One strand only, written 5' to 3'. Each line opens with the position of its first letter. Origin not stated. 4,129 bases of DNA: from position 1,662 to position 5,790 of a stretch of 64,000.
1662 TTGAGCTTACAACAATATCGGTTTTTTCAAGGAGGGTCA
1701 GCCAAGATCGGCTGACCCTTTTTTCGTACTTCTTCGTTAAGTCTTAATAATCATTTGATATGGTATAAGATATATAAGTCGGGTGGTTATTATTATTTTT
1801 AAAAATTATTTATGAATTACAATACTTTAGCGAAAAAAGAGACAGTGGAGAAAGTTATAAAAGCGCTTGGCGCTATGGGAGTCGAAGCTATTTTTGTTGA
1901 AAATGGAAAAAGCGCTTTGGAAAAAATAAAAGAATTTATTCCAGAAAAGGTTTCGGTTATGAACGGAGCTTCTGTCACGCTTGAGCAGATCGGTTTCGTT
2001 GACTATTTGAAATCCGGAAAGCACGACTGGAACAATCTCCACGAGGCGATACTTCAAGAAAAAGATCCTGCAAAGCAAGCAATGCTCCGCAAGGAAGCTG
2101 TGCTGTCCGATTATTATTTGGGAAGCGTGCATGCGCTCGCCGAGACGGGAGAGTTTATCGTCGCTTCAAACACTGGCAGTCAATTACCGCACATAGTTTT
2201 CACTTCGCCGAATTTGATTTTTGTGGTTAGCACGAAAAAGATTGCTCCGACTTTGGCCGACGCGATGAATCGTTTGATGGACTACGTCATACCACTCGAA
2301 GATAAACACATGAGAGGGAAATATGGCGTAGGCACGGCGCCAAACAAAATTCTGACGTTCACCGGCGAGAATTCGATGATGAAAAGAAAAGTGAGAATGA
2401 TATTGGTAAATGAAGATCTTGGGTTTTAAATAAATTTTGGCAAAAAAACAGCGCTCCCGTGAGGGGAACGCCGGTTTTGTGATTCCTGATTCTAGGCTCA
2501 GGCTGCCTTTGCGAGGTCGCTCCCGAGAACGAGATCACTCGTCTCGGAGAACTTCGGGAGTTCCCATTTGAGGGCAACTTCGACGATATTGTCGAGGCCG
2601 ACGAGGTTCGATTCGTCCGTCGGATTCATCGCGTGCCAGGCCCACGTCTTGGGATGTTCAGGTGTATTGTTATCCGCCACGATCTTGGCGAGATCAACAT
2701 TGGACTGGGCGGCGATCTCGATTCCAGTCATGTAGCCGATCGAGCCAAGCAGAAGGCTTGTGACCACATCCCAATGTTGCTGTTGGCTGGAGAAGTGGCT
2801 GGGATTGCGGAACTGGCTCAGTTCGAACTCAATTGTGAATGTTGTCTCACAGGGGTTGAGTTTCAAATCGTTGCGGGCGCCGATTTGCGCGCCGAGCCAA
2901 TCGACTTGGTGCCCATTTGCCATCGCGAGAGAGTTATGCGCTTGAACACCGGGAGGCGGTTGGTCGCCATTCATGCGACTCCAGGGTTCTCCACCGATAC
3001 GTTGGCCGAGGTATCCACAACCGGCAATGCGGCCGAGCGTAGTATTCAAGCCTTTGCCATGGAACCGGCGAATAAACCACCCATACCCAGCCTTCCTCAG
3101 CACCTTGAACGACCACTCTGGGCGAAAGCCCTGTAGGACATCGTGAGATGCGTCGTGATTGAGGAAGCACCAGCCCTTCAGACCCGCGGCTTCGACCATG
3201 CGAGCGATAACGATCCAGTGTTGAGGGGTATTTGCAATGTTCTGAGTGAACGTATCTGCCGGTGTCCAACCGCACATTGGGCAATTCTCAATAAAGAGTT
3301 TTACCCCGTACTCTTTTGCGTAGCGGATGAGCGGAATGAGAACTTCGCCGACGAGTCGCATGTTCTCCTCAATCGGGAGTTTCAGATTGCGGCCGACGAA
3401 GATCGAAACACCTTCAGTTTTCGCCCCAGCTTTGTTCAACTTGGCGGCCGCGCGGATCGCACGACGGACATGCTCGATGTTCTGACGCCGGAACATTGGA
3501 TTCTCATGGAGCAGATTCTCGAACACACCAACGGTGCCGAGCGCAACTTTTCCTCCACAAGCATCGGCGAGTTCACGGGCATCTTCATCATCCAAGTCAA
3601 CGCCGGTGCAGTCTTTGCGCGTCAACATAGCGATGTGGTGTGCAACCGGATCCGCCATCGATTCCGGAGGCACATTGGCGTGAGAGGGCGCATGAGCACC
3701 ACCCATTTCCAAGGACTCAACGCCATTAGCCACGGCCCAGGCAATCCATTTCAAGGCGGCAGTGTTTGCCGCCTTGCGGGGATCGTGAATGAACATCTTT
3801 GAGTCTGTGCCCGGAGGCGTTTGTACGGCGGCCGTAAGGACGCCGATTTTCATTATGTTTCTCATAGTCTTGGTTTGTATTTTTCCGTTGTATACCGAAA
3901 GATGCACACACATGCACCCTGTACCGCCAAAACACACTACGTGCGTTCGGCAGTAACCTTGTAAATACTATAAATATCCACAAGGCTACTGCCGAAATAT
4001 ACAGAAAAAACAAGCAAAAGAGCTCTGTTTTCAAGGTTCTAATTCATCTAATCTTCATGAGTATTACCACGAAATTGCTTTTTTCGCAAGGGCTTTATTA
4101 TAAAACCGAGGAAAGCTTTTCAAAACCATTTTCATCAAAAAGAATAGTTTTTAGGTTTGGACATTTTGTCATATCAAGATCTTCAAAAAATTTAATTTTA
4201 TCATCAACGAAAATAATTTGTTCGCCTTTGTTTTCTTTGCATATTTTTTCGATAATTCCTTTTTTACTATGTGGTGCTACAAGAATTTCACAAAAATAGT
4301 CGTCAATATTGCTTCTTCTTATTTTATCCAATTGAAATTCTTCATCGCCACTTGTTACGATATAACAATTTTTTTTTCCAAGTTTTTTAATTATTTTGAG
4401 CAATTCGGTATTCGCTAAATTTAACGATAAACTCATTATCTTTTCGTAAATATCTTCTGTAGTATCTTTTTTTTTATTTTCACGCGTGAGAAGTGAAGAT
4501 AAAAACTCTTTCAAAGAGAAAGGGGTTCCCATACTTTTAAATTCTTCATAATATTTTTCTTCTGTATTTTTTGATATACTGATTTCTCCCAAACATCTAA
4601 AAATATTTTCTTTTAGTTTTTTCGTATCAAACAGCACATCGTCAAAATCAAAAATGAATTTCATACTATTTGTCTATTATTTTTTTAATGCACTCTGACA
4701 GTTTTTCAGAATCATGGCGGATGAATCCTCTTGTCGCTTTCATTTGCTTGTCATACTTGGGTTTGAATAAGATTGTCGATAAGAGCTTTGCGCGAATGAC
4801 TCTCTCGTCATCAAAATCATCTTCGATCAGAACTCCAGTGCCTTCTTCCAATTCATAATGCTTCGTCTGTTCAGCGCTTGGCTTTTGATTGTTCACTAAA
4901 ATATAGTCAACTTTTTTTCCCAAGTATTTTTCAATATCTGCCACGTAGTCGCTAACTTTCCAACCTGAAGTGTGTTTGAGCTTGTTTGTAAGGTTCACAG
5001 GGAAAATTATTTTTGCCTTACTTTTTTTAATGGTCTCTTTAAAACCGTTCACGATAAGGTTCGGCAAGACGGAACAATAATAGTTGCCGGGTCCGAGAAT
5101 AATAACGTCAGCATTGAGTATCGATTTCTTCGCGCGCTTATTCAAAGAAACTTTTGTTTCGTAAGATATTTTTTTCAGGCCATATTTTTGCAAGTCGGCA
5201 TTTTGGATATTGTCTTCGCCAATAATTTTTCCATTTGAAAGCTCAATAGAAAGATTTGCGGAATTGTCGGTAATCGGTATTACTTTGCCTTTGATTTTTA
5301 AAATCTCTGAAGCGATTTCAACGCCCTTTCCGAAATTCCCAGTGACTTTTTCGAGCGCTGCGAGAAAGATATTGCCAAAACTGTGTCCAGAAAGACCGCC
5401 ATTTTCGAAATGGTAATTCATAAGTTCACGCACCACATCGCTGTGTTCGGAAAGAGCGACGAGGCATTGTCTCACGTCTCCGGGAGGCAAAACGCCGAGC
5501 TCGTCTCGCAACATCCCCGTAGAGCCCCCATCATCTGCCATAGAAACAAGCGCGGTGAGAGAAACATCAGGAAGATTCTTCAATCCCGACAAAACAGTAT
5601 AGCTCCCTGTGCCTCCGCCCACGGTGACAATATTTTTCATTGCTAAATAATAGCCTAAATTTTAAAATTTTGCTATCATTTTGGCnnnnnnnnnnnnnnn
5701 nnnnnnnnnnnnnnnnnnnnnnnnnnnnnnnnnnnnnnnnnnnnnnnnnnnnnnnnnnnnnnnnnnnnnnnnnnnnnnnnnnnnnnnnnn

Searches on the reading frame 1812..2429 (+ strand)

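Call 12: search_protein_families(library=pfam, proteins=[window:1812-2429:+], max_evalue=0.00001)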
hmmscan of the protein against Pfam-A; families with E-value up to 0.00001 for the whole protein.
window:1812-2429:+ (205 aa): 1 family
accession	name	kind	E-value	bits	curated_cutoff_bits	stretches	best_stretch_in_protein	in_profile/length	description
PF02589.21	LUD_dom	-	5.1e-30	105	22.6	1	12-163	1-147/189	LUD domain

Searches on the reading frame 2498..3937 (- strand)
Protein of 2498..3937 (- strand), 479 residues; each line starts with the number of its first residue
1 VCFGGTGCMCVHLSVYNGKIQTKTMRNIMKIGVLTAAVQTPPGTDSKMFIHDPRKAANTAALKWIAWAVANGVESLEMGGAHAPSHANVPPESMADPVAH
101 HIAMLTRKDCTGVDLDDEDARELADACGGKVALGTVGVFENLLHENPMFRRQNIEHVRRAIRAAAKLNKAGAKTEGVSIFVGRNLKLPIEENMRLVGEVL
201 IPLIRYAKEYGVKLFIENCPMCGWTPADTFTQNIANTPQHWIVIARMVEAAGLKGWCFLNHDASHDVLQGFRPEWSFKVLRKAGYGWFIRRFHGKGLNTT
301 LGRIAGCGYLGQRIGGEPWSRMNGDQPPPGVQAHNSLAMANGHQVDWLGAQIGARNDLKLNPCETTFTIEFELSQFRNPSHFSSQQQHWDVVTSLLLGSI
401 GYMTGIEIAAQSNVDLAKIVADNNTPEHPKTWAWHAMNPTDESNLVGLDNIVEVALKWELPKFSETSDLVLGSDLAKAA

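Call 12: search_protein_families(library=pfam, proteins=[window:2498-3937:-], max_evalue=0.00001)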
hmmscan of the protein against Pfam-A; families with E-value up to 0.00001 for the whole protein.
window:2498-3937:- (479 aa): 1 family
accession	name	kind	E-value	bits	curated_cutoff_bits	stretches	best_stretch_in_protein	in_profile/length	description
PF01261.30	AP_endonuc_2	-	9.1e-13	48.9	31.1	1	111-280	21-176/249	Xylose isomerase-like TIM barrel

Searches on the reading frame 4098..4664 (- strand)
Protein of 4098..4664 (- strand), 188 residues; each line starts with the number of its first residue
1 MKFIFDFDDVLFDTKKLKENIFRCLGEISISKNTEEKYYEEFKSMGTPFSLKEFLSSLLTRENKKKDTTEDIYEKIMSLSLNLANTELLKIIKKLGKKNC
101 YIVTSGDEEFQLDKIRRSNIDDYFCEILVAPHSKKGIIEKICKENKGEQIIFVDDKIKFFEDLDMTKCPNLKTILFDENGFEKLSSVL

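Call 12: search_protein_families(library=pfam, proteins=[window:4098-4664:-], max_evalue=0.00001)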
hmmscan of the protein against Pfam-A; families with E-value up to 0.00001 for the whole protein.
window:4098-4664:- (188 aa): 2 families
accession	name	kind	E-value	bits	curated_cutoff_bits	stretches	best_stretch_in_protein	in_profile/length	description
PF13419.12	HAD_2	-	2.3e-09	38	23.8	1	4-157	2-162/178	Haloacid dehalogenase-like hydrolase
PF00702.32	Hydrolase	-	2.4e-08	35.1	26.4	1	3-157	4-181/191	haloacid dehalogenase-like hydrolase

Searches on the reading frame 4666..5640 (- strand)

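Call 12: search_protein_families(library=pfam, proteins=[window:4666-5640:-], max_evalue=0.00001)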
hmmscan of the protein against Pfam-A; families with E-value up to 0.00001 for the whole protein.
window:4666-5640:- (324 aa): 1 family
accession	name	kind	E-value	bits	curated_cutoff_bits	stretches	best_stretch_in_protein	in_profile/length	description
PF01933.23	CofD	-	1.4e-77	261.2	30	1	4-273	1-273/290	2-phospho-L-lactate transferase CofD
